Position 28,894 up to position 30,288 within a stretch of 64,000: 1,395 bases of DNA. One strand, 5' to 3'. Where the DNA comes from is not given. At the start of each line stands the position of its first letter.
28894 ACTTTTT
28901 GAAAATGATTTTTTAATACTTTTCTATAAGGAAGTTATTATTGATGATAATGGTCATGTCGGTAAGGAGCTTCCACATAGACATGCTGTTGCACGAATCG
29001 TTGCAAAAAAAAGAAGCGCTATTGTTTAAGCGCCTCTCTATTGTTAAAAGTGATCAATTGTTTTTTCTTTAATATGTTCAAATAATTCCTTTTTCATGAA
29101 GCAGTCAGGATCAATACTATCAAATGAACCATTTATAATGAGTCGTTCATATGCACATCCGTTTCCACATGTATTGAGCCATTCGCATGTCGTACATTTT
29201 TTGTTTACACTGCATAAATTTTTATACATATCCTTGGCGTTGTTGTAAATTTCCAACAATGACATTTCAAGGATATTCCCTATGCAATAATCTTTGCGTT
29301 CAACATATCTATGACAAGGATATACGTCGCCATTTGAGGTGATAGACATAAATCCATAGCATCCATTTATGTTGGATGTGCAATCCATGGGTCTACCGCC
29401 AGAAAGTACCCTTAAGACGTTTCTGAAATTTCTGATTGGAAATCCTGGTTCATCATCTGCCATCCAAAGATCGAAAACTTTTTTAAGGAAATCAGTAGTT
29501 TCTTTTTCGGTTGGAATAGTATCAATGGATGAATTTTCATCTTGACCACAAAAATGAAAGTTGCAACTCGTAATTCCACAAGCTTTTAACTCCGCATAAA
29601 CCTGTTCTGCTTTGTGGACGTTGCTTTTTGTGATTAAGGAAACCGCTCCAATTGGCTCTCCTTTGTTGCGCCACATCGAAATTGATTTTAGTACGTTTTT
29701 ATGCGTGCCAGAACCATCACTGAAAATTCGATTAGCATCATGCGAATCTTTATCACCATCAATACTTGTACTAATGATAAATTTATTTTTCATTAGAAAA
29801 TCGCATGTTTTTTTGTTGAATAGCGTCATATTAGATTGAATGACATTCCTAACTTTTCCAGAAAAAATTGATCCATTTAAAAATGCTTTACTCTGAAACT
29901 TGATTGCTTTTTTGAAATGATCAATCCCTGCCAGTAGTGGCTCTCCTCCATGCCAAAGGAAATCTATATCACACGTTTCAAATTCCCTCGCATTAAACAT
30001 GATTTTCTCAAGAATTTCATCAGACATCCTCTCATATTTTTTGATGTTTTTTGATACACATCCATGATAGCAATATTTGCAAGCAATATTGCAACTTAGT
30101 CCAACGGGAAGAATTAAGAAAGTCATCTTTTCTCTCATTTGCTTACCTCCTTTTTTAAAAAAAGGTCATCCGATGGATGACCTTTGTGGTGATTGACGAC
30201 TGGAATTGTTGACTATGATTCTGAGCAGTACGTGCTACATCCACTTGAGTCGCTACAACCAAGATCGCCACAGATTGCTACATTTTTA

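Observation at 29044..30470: Minimal RiPP-type cassette: unannotated Cys-rich 52-aa precursor peptide plus radical SAM/SPASM maturase (ranthipeptide/SCIFF-like)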

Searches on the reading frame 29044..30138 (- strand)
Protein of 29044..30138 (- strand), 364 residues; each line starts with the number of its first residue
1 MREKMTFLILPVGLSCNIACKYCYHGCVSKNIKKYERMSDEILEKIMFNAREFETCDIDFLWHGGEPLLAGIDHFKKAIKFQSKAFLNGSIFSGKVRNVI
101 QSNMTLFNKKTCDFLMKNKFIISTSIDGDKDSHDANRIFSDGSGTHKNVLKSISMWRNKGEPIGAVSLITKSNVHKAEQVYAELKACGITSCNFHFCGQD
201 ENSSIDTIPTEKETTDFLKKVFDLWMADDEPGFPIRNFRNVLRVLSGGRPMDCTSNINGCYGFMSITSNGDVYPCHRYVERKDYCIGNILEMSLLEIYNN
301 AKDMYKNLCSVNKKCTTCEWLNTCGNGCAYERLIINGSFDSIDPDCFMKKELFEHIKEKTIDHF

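Call 3: search_protein_families(library=ncbifam, proteins=[window:29044-30138:-], max_evalue=1)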
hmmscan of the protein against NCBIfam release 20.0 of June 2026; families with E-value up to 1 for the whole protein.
window:29044-30138:- (364 aa): 62 families (the best 25 are shown)
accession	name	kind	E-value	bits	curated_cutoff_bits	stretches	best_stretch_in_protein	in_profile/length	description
NF041298.1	rSAM_mat_DynA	equivalog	2e-65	221.1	450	1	15-359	10-352/356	dynobactin maturation radical SAM/SPASM protein DynA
TIGR03942.1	sulfatase_rSAM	equivalog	1.3e-64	218.6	349.45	1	8-358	3-355/363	anaerobic sulfatase maturase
NF010321.0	PRK13758.1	equivalog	1.2e-46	159.6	441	1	5-355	4-357/370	anaerobic sulfatase-maturase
NF047865.1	rSAM_PapB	equivalog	2e-41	142.3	340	1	6-340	3-328/330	PapB family radical SAM/SPASM ranthipeptide maturase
TIGR04261.1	rSAM_GlyRichRpt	subfamily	1.5e-40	139.4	310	1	16-343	7-342/363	cyclophane-forming radical SAM/SPASM peptide maturase GrrM/OscB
NF041300.1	rSAM_mat_DarW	exception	3.8e-40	138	650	1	8-359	43-397/415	radical SAM/SPASM peptide maturase DarW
NF010308.0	PRK13745.1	equivalog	1.3e-38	133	484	2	6-189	14-195/412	anaerobic sulfatase-maturation protein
TIGR04083.1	rSAM_pep_methan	hypoth_equivalog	1.9e-36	125.8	300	1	9-360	4-343/376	TIGR04083 family peptide-modifying radical SAM enzyme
NF041718.1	rSAM_phane_AMC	equivalog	1.7e-34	119.4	425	1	7-341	8-340/362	cyclophane-forming radical SAM peptide maturase AmcB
NF041707.1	rSAM_YhhB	equivalog_domain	7.9e-33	113.8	445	1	9-359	5-364/369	cyclophane-forming radical SAM/SPASM peptide maturase YhhB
NF038005.1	rSAM_mat_DarE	equivalog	1.5e-29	103.1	650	1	12-358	80-430/432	darobactin maturation radical SAM/SPASM protein DarE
TIGR03978.1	rSAM_paired_1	equivalog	7e-28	97.6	370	1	8-355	85-446/466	His-Xaa-Ser system radical SAM maturase HxsB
TIGR04269.1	SAM_SPASM_FxsB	subfamily_domain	9.4e-28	97.3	370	1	8-357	4-362/363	FxsB family cyclophane-forming radical SAM/SPASM peptide maturase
TIGR04064.1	rSAM_nif11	equivalog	2e-26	92.8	518.7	2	4-194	76-260/459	nif11-like peptide radical SAM maturase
TIGR04068.1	rSAM_ocin_clost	equivalog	8.9e-26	90.8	500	2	3-159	81-235/462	Cys-rich peptide radical SAM maturase CcpM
TIGR03974.1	rSAM_six_Cys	equivalog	1.9e-21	76.5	425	1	7-351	98-440/451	thioether cross-link-forming SCIFF peptide maturase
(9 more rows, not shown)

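Call 4: search_protein_families(library=pfam, proteins=[window:29044-30138:-], max_evalue=1)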
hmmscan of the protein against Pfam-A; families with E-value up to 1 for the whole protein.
window:29044-30138:- (364 aa): 4 families
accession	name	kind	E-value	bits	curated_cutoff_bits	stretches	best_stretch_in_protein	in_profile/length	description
PF04055.27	Radical_SAM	-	1.5e-11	45.2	29.5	1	13-162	4-142/166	Radical SAM superfamily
PF13186.11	SPASM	-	1.8e-09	38.2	21.5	1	262-318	6-66/67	Iron-sulfur cluster-binding domain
PF13353.11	Fer4_12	-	9e-05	23.2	22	1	15-124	14-121/137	4Fe-4S single cluster domain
PF16830.10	NBD94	-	0.12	13.4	25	1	295-358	15-76/91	Nucleotide-Binding Domain 94 of RH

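Call 6: find_homologous_proteins(query=window:29044-30138:-)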
Query window:29044-30138:- (364 aa): 122 proteins with E <= 0.001 among 1508 candidates; the best 120 are listed.
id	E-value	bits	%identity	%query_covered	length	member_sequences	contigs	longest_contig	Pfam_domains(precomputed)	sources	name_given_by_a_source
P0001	9.2e-253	856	100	100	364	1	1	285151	PF13186.12,PF04055.28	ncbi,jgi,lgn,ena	ncbi:MAG: radical SAM protein [bacterium]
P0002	1.0e-173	596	67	100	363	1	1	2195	PF13186.12,PF04055.28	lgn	-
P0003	3.3e-171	587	66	100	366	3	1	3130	PF13186.12,PF04055.28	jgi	-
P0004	4.1e-166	571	64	99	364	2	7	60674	PF13186.12,PF04055.28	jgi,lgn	-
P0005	6.1e-159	547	64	99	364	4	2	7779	PF13186.12,PF04055.28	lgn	-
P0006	3.3e-157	541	62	99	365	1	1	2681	PF13186.12,PF04055.28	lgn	-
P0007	2.8e-153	528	60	99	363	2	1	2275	PF13186.12,PF04055.28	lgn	-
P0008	2.9e-153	528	59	99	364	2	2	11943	PF13186.12,PF04055.28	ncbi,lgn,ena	-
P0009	2.8e-138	479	62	89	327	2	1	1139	PF13186.12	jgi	-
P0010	5.4e-137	475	56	100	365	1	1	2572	PF13186.12,PF04055.28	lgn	-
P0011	3.4e-136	472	60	88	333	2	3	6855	PF13186.12,PF04055.28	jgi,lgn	-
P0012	3.5e-128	446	62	80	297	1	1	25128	PF13186.12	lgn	-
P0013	3.0e-127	443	52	97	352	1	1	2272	PF13186.12,PF04055.28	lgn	-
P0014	3.6e-127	442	53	98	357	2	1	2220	PF13186.12,PF04055.28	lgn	-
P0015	1.8e-121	424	50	98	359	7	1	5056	PF13186.12,PF04055.28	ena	-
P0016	2.8e-121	423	52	99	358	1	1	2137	PF13186.12,PF04055.28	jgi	-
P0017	3.2e-121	423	51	99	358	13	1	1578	PF13186.12,PF04055.28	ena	-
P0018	5.0e-119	416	50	97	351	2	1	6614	PF13186.12,PF04055.28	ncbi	ncbi:MAG: radical SAM protein [Patescibacteria group bacterium]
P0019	2.6e-117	410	51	94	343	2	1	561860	PF13186.12,PF04055.28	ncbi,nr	ncbi:MAG: anaerobic sulfatase maturase [Candidatus Parcubacteria bacterium]|nr:MAG: anaerobic sulfat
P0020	4.9e-116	406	47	98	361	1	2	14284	PF13186.12,PF04055.28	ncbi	-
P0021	3.3e-114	400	50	96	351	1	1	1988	PF13186.12,PF04055.28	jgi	jgi:uncharacterized protein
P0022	5.0e-114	399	50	96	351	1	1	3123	PF13186.12,PF04055.28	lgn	-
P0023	7.4e-114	399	49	99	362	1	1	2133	PF13186.12,PF04055.28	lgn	-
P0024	4.1e-113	396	49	99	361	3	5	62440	PF13186.12,PF04055.28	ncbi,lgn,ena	-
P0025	7.1e-106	372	47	100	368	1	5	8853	PF04055.28,PF13353.12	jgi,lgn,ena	jgi:uncharacterized protein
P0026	1.2e-105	372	46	99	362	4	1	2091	PF13186.12,PF04055.28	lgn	-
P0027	3.8e-102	360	61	67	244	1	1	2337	PF13186.12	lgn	-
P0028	9.4e-102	359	44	99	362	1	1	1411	PF13186.12,PF04055.28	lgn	-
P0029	1.0e-99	352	45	99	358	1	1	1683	PF13186.12,PF04055.28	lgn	-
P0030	3.2e-99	350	45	98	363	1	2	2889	PF04055.28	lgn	-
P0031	1.6e-98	348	44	98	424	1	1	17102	PF13186.12,PF04055.28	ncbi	ncbi:MAG: radical SAM protein [Patescibacteria group bacterium]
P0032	1.4e-95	338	44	98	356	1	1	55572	PF04055.28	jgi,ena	-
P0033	4.5e-94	334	44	98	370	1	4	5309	PF13186.12,PF04055.28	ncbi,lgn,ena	-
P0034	9.3e-94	332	45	98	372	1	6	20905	PF13186.12,PF04055.28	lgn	-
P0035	1.2e-92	329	43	98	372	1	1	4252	PF13186.12,PF04055.28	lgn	-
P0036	2.1e-92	328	42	99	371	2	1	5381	PF13186.12,PF04055.28,PF13353.12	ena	-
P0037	1.3e-90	322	42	98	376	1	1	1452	PF13186.12,PF04055.28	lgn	-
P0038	2.2e-89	318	42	98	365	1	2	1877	PF04055.28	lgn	-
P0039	5.4e-88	314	41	98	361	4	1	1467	PF13186.12,PF04055.28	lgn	-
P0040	3.2e-86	308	40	98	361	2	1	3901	PF13186.12,PF04055.28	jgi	-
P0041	9.4e-86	306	40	98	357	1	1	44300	PF13186.12,PF04055.28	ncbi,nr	ncbi:MAG: radical SAM protein [Candidatus Azambacteria bacterium]|nr:radical SAM protein [Candidatus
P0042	8.9e-85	303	42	98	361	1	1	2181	PF13186.12,PF04055.28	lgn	-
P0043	1.7e-81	292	37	99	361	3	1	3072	PF13186.12,PF04055.28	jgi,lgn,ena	-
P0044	1.8e-71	259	37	97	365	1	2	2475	PF04055.28,PF13353.12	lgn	-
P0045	4.4e-69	251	37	98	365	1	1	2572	PF04055.28,PF13353.12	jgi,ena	-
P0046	4.2e-68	248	37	98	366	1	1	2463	PF04055.28,PF13353.12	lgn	-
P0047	5.2e-68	248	37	98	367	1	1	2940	PF04055.28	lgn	-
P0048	2.8e-62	229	34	98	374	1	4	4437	PF04055.28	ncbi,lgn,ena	-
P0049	8.0e-61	224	48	59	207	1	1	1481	PF04055.28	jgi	jgi:uncharacterized protein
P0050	9.1e-60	221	35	99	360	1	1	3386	PF13186.12,PF04055.28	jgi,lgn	-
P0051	1.6e-59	220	35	96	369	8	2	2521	PF13186.12,PF04055.28,PF13353.12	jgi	-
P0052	7.9e-59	218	45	59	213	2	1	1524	PF13186.12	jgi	-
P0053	3.8e-56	209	32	98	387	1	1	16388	PF13186.12,PF04055.28,PF13353.12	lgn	-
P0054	1.7e-49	187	34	99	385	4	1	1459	PF13186.12,PF04055.28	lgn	-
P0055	6.0e-49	185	32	98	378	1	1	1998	PF04055.28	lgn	-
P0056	2.8e-48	183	33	98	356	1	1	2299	PF13186.12,PF04055.28,PF13353.12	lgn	-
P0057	7.1e-48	182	31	93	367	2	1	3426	PF13186.12,PF04055.28,PF13353.12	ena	-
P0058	8.3e-48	181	32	97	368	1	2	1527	PF13186.12,PF04055.28,PF13353.12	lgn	-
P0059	3.7e-45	173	32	90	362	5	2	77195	PF13186.12,PF04055.28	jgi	jgi:uncharacterized protein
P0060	1.1e-44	171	32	98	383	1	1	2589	PF13186.12,PF04055.28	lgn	-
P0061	1.4e-43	167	33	96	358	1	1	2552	PF13186.12,PF04055.28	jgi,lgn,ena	-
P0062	1.8e-43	167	30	98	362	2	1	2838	PF13186.12,PF04055.28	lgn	-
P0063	2.3e-42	163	33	90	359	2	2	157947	PF13186.12,PF04055.28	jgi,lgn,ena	-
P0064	2.3e-42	163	30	97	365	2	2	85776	PF13186.12,PF04055.28,PF13353.12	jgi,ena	-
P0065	8.8e-42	161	31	90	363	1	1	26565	PF13186.12,PF04055.28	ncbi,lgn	-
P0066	1.2e-41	161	33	97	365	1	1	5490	PF13186.12,PF04055.28,PF13353.12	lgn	-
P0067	1.4e-41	161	29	98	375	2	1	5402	PF13186.12,PF04055.28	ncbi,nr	ncbi:MAG TPA: anaerobic sulfatase maturase [Candidatus Omnitrophica bacterium]|nr:anaerobic sulfatas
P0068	3.4e-41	160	32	98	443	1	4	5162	PF13186.12,PF04055.28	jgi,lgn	jgi:uncharacterized protein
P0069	4.2e-41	159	28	99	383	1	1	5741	PF13186.12,PF04055.28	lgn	-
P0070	5.4e-41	159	31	97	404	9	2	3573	PF13186.12,PF04055.28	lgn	-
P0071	1.2e-40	158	29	97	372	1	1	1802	PF13186.12,PF04055.28,PF13353.12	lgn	-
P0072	3.6e-40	156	30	91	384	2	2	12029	PF13186.12,PF04055.28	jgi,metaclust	metaclust:\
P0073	4.3e-40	156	29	97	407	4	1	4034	PF04055.28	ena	-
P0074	2.6e-39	153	30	97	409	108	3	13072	PF13186.12,PF04055.28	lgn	-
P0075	1.1e-38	151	34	80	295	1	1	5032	PF13186.12,PF04055.28,PF13353.12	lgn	-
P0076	4.3e-38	149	30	91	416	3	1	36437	PF13186.12,PF04055.28,PF02810.22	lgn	-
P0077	5.4e-38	149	32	96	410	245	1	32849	PF13186.12,PF04055.28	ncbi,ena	-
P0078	2.0e-37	147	28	91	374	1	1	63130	PF13186.12,PF04055.28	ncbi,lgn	-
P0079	3.1e-36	143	31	94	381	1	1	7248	PF13186.12,PF04055.28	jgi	jgi:uncharacterized protein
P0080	2.9e-35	140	28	100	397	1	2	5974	PF13186.12,PF04055.28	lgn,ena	-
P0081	3.2e-35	140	31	92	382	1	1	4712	PF13186.12,PF04055.28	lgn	-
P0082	1.3e-34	138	30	99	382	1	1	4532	PF13186.12,PF04055.28,PF13353.12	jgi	jgi:uncharacterized protein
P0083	4.2e-34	136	30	97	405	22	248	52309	PF04055.28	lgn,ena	-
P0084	4.4e-34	136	29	98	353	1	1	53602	PF04055.28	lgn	-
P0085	5.3e-34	136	29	99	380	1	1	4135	PF04055.28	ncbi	-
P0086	2.4e-33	134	28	91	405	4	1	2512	PF04055.28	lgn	-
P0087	3.3e-33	133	29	97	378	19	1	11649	PF13186.12,PF04055.28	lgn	-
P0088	5.7e-33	132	30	90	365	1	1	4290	PF13186.12,PF04055.28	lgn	-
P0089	3.8e-32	130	31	90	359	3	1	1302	PF13186.12,PF04055.28,PF13353.12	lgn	-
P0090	4.5e-32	130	28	99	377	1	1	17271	PF13186.12,PF04055.28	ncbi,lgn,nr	ncbi:MAG: radical SAM protein [Nanoarchaeota archaeon]|nr:radical SAM protein [Nanoarchaeota archaeo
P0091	6.6e-30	122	28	94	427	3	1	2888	PF13186.12,PF04055.28,PF02810.22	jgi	jgi:uncharacterized protein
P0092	1.2e-29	122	26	91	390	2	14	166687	PF13186.12,PF04055.28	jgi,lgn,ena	-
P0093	2.1e-29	121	26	98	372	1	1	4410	PF13186.12,PF04055.28,PF13353.12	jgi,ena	-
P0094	3.3e-29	120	29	95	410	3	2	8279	PF13186.12,PF04055.28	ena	-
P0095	1.0e-28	118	29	81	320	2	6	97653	PF13186.12,PF04055.28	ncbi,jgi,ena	jgi:uncharacterized protein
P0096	2.7e-28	117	29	94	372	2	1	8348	PF13186.12,PF04055.28,PF13353.12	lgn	-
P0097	3.5e-28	117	27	91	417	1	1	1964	PF13186.12,PF04055.28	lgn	-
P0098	9.0e-27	112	27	82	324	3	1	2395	PF13186.12,PF04055.28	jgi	jgi:uncharacterized protein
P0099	2.6e-26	111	29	96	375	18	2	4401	PF13186.12,PF04055.28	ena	-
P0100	3.5e-25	107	26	89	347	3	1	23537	PF13186.12,PF04055.28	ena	-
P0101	2.8e-24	104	29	88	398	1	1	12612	PF04055.28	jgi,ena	-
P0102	2.0e-23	101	43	40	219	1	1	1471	PF04055.28,PF13353.12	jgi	jgi:sulfatase maturation enzyme AslB (radical SAM superfamily)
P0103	7.1e-23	99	27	88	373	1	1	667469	PF04055.28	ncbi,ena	-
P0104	5.0e-22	96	26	98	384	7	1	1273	PF13186.12,PF04055.28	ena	-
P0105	2.3e-20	91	23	98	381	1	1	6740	PF13186.12,PF04055.28,PF13353.12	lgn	-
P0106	5.4e-20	90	26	97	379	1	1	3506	PF04055.28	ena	-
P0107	9.9e-20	89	25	97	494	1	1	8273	PF13186.12,PF04055.28,PF13353.12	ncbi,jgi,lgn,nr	ncbi:MAG: radical SAM protein [Acidobacteria bacterium]|jgi:radical SAM protein with 4Fe4S-binding S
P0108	9.2e-19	86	25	90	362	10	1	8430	PF13186.12,PF04055.28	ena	-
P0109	3.2e-18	84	28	84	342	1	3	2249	PF04055.28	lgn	-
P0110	1.5e-17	82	26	93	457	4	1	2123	PF13186.12,PF04055.28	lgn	-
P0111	1.1e-12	66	24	90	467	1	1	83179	PF13186.12,PF04055.28,PF13353.12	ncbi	-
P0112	2.3e-12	65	26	77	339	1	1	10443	PF04055.28,PF13353.12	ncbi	-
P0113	6.9e-10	57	27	72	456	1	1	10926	PF04055.28,PF13353.12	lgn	-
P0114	2.0e-9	55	24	87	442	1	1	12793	PF04055.28,PF13353.12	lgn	-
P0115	1.5e-7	49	23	97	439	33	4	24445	PF04055.28,PF13353.12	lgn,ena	-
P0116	1.6e-7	49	31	42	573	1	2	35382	PF04055.28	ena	-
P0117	3.6e-7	48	33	42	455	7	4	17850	PF04055.28,PF13353.12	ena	-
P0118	3.7e-7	48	26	43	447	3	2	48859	PF04055.28,PF13353.12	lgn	-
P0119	8.0e-7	46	23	97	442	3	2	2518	PF04055.28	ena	-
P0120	1.8e-6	45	30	41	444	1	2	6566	PF04055.28,PF13353.12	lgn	-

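Call 8: find_related_loci(query=A1, collection=genome_contigs, flank=4000)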
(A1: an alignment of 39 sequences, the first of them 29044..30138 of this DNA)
Query A1 (364 aa) in genome_contigs; peptide patterns used: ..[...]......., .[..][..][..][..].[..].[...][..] (x = any residue, [..] = any of these).
599 stretches matched a pattern (row limit reached: there are more); 549 encode a relative of the query (tblastn E <= 1e-3); the best 80 are kept; 80 distinct loci.
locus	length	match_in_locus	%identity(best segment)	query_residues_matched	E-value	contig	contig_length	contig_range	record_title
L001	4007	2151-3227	59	1-360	4e-161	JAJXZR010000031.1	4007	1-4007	MAG: bacterium isolate BP7.bin63 NODE_55507_length_4007_cov_1.627835, whole genome shotgun sequence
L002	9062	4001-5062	52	1-360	4e-132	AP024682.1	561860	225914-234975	MAG: Candidatus Parcubacteria bacterium KatS3mg098 DNA, complete genome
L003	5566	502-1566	44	1-356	2e-103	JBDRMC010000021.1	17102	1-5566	MAG: Patescibacteria group bacterium isolate MEGAHIT-group-1.814 k141_873555, whole genome shotgun sequence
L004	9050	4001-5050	42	2-358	1e-93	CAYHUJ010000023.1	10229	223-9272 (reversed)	MAG TPA_asm: uncultured Candidatus Saccharibacteria bacterium isolate ERP119705_co16_137 genome assembly, contig: NODE_5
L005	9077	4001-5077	49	1-360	3e-117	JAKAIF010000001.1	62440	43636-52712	MAG: bacterium isolate WY3.bin166 NODE_652_length_62440_cov_1.819989, whole genome shotgun sequence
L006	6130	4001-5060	48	4-360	5e-103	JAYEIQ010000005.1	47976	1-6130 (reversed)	MAG: Patescibacteria group bacterium isolate MAG187 MAG187_5, whole genome shotgun sequence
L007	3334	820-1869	34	6-360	4e-66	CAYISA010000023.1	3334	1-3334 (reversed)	MAG TPA_asm: uncultured Candidatus Saccharibacteria bacterium isolate ERP119705_co3_270 genome assembly, contig: NODE_42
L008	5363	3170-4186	35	8-356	8e-61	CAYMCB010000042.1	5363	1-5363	MAG TPA_asm: uncultured Candidatus Saccharibacteria bacterium isolate binchicken_co265_335 genome assembly, contig: NODE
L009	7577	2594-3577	35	5-334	2e-54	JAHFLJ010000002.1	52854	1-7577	MAG: Candidatus Liptonbacteria bacterium isolate nzgw430 NODE_194_length_52855_cov_5.449975, whole genome shotgun sequen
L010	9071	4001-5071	31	5-361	1e-52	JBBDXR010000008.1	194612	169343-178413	MAG: Anaerolineales bacterium isolate LejiaD_59_59 Lejia_D_134_length_194612_cov_37, whole genome shotgun sequence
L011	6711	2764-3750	32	4-333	7e-50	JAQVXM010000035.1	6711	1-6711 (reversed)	MAG: Candidatus Paceibacterota bacterium isolate STF2_126 NODE_39068_length_6711_cov_4.924210_Sandtown_F2, whole genome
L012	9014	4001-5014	27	9-358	5e-46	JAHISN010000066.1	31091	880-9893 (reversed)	MAG: Patescibacteria group bacterium isolate MM_PC_MetaG.mb.174 MM_PC_MetaG.mb.174_k141_1350215, whole genome shotgun se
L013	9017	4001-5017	31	16-358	1e-44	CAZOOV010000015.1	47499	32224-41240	MAG TPA_asm: uncultured Methanosarcinales archaeon isolate binchicken_co141_553 genome assembly, contig: NODE_3218_lengt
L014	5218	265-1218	31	5-331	3e-41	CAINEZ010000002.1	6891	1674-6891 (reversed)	MAG: uncultured Bacteroidetes bacterium isolate AlinenLipids_bin-7249 genome assembly, contig: bin-7249:002/704, whole g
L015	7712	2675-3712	27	8-358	3e-40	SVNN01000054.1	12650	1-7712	MAG: Ruminococcus sp. isolate SIG540 NODE_23134_length_12650_cov_1.295217, whole genome shotgun sequence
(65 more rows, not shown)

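Call 9: find_related_loci(query=A1, collection=metagenome_contigs, flank=4000)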
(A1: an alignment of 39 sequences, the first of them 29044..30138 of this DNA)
Query A1 (364 aa) in metagenome_contigs; peptide patterns used: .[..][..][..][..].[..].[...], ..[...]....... (x = any residue, [..] = any of these).
600 stretches matched a pattern (row limit reached: there are more); 423 encode a relative of the query (tblastn E <= 1e-3); the best 80 are kept; 80 distinct loci.
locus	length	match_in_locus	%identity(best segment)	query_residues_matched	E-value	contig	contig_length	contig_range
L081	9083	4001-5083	66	2-364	2e-174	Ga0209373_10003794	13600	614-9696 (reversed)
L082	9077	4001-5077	62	1-360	7e-161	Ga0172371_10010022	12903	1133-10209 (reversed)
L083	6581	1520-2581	60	1-359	4e-157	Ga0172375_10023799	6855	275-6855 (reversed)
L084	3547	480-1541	60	1-359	4e-163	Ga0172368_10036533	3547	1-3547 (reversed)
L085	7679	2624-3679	50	1-358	3e-126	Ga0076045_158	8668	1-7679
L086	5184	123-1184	51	1-360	4e-126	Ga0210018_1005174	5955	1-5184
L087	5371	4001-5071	50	1-364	4e-125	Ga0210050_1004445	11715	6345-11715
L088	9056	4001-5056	49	1-358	9e-120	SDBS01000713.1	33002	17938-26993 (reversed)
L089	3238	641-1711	47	1-364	1e-112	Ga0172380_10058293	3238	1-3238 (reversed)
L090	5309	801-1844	44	4-360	2e-98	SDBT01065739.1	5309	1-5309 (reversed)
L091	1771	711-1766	42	4-363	7e-102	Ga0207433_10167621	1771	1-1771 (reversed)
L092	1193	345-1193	50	1-288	4e-104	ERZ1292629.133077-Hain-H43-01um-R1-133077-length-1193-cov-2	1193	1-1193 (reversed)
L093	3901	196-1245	40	2-358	1e-91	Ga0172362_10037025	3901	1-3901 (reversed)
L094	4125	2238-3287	40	2-358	7e-91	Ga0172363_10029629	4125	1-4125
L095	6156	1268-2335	36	1-363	5e-84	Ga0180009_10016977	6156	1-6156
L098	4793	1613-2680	35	4-362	3e-70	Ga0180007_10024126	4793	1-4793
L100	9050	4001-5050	33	2-356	6e-67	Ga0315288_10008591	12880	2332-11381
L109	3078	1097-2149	33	6-360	9e-62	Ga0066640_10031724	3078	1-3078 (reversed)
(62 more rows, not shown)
